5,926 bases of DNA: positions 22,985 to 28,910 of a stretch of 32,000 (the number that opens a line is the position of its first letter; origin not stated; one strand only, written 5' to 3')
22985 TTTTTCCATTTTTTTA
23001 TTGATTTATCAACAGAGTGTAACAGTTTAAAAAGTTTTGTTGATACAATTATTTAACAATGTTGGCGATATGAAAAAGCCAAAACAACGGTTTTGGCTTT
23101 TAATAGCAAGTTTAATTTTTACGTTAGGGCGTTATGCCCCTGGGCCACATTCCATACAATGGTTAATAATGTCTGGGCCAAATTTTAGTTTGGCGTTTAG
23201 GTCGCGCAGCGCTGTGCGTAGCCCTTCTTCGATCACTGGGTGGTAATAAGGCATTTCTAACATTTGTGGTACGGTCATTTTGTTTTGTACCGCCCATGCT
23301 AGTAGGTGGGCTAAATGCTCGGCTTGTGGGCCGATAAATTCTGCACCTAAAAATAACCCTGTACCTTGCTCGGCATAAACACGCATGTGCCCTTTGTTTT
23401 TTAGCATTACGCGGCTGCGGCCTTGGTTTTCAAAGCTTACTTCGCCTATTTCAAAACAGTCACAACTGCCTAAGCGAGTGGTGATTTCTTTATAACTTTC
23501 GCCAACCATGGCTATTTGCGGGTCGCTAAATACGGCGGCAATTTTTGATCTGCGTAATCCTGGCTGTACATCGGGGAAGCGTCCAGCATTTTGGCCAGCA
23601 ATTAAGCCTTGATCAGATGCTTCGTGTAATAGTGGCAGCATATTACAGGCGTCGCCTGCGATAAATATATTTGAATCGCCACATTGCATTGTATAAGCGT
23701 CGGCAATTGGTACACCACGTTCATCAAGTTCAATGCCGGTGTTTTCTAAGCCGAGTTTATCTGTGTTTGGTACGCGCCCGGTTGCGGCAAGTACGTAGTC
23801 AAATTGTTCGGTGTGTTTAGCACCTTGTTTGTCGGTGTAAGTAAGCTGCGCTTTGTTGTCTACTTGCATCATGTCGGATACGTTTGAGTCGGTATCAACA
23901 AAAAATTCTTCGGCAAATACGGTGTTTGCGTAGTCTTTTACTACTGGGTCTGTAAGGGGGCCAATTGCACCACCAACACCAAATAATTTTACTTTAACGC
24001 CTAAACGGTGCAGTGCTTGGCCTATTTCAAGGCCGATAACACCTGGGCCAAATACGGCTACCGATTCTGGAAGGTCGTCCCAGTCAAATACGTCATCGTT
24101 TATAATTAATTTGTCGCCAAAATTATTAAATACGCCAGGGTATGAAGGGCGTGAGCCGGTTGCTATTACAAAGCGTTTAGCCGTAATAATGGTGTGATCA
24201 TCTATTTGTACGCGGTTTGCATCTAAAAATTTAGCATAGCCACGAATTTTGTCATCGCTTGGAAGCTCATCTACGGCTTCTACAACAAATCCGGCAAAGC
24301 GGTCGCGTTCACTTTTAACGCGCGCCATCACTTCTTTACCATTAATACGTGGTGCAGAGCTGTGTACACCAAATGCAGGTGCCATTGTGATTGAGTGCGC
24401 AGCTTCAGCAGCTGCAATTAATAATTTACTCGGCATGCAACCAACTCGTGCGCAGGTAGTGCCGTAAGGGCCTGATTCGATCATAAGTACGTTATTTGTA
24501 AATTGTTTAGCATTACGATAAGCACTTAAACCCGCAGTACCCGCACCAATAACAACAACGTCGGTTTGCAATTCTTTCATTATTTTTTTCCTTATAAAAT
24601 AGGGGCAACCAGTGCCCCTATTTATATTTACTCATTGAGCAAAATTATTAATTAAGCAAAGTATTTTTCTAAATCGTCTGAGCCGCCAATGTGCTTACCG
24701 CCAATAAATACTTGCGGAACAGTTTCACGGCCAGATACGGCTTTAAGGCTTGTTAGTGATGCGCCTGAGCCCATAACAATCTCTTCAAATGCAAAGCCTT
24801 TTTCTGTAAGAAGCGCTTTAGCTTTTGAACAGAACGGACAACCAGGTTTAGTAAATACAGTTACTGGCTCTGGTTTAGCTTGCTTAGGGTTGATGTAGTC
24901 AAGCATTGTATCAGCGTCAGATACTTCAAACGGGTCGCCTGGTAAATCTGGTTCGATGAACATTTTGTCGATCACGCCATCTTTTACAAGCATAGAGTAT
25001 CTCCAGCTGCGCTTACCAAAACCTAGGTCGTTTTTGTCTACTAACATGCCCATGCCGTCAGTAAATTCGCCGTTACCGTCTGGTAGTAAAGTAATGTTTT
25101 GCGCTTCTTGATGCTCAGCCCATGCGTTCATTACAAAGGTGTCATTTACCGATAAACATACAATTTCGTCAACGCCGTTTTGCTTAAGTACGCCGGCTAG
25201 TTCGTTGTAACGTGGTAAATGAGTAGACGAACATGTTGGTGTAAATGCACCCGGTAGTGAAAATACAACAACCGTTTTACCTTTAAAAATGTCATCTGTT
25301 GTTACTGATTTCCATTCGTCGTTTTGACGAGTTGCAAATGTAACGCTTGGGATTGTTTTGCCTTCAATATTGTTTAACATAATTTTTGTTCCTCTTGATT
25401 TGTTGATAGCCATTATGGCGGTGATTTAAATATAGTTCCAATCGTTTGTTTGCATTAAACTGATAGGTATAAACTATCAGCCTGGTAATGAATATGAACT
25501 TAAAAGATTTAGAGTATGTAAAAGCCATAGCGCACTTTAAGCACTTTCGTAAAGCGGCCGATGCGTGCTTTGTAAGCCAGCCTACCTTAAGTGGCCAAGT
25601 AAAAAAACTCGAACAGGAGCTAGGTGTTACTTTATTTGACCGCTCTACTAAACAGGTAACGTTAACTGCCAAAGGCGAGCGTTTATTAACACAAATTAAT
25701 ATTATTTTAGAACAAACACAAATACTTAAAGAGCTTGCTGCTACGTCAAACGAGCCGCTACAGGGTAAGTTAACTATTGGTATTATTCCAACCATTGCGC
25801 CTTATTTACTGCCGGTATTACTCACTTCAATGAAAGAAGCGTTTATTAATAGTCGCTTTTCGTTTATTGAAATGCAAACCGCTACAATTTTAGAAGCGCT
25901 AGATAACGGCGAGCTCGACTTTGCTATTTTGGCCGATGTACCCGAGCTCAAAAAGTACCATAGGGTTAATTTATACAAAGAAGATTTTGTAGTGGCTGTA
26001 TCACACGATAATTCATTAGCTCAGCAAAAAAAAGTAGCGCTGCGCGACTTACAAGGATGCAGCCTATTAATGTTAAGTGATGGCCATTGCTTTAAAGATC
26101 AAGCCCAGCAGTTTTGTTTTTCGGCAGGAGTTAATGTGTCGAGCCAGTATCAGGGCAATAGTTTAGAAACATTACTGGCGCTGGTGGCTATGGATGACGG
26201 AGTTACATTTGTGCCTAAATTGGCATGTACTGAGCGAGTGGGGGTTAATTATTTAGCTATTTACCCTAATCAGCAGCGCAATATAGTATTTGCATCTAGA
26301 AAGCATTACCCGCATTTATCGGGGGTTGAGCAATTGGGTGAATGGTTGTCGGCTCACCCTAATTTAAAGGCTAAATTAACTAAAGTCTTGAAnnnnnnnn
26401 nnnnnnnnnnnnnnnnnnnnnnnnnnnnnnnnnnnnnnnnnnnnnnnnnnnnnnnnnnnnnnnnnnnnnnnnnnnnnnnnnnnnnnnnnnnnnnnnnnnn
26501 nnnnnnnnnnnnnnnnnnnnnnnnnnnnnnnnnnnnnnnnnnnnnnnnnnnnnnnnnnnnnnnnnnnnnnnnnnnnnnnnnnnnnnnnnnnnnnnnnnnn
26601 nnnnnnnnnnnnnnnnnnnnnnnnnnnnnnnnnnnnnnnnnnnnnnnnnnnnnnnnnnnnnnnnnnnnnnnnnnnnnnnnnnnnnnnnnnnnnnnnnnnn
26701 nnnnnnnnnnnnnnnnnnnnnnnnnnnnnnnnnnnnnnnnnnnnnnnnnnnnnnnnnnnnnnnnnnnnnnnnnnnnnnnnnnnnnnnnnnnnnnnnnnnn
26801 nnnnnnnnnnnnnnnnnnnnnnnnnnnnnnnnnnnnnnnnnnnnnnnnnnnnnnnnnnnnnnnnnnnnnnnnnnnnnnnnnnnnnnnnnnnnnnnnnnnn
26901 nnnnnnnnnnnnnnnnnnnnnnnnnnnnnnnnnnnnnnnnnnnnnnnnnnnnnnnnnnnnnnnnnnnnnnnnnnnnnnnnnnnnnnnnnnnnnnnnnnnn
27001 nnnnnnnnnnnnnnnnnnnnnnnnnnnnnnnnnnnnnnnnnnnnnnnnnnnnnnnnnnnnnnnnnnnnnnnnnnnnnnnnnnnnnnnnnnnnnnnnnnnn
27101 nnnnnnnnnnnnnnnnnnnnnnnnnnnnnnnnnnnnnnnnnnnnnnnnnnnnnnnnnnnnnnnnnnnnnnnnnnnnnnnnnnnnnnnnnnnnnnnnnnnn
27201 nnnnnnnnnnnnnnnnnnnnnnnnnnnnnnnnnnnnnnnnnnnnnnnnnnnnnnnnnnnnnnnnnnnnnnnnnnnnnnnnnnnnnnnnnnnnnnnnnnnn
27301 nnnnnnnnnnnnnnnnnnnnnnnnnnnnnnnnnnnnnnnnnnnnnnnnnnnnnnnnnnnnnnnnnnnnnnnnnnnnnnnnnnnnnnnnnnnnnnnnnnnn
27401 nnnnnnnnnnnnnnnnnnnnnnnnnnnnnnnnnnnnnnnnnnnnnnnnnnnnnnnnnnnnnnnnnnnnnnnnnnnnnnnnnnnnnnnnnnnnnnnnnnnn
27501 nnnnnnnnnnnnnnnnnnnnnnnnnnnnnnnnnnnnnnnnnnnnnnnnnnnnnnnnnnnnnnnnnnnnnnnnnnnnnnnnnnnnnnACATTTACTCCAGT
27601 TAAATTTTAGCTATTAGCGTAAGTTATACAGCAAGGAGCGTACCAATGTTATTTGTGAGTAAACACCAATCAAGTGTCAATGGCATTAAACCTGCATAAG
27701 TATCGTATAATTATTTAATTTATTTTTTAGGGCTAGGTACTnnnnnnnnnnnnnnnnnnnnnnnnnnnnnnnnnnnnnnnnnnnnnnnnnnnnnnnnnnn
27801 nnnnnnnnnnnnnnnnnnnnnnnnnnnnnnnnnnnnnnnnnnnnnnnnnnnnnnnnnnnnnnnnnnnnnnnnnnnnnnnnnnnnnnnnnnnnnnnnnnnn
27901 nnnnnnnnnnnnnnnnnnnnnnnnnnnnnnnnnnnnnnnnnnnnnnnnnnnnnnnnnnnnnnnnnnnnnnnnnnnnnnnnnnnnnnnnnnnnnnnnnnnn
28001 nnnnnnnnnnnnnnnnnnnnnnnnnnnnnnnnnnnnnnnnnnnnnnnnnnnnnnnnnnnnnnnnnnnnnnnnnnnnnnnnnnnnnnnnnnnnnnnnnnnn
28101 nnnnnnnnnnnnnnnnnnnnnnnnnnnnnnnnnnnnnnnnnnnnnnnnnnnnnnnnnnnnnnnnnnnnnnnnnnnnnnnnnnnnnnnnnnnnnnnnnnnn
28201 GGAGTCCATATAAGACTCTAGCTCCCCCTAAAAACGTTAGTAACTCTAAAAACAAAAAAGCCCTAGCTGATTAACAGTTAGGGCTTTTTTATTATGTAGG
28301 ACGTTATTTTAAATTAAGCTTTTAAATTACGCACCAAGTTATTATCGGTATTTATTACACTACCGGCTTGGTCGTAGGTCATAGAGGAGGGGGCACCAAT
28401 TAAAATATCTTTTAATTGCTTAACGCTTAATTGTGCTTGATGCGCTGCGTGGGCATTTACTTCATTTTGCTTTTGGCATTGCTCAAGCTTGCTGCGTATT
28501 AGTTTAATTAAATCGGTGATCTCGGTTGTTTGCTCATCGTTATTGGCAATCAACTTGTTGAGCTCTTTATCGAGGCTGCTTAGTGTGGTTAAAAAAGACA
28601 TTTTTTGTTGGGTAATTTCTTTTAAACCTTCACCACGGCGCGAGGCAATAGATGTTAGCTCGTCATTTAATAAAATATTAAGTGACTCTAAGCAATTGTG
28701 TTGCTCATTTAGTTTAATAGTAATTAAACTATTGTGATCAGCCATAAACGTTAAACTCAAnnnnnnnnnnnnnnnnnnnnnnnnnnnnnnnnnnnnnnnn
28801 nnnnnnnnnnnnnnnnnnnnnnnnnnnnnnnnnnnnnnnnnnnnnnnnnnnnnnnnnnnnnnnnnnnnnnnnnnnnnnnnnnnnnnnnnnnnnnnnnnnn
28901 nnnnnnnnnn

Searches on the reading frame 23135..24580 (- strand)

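Call 87: search_protein_families(library=pfam, proteins=[window:23135-24580:-], max_evalue=0.0001)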
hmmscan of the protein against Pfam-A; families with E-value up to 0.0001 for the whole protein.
window:23135-24580:- (482 aa): 8 families
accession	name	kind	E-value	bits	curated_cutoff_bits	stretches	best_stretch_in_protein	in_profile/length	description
PF07992.20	Pyr_redox_2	-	5e-44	151.3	26.1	1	7-325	2-291/291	Pyridine nucleotide-disulphide oxidoreductase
PF02852.28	Pyr_redox_dim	-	5.2e-17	62.5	25.3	1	349-457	4-109/110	Pyridine nucleotide-disulphide oxidoreductase, dimerisation domain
PF13738.12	Pyr_redox_3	-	1.6e-11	44.4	30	1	9-309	1-305/305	Pyridine nucleotide-disulphide oxidoreductase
PF01134.28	GIDA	-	9.6e-11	41.8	22.1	1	7-143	1-150/391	Glucose inhibited division protein A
PF00070.33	Pyr_redox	-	2.7e-08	34.7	22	1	173-225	1-53/82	Pyridine nucleotide-disulphide oxidoreductase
PF01262.27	AlaDh_PNT_C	-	2.6e-05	24.2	23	0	6-36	29-59/214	Alanine dehydrogenase/PNT, C-terminal domain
PF13434.12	Lys_Orn_oxgnase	-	3.6e-05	23.5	21.3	0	123-197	138-214/339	L-lysine 6-monooxygenase/L-ornithine 5-monooxygenase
PF03486.20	HI0933_like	-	7.8e-05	22.7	50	0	7-37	2-32/244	HI0933-like protein Rossmann domain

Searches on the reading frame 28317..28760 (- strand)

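Call 87: search_protein_families(library=pfam, proteins=[window:28317-28760:-], max_evalue=0.0001)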
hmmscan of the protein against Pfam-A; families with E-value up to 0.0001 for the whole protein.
window:28317-28760:- (148 aa): 1 family
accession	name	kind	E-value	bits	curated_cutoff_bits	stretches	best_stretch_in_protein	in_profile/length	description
PF05130.17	FlgN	-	5.6e-14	53.2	30.5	1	17-134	10-144/147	FlgN protein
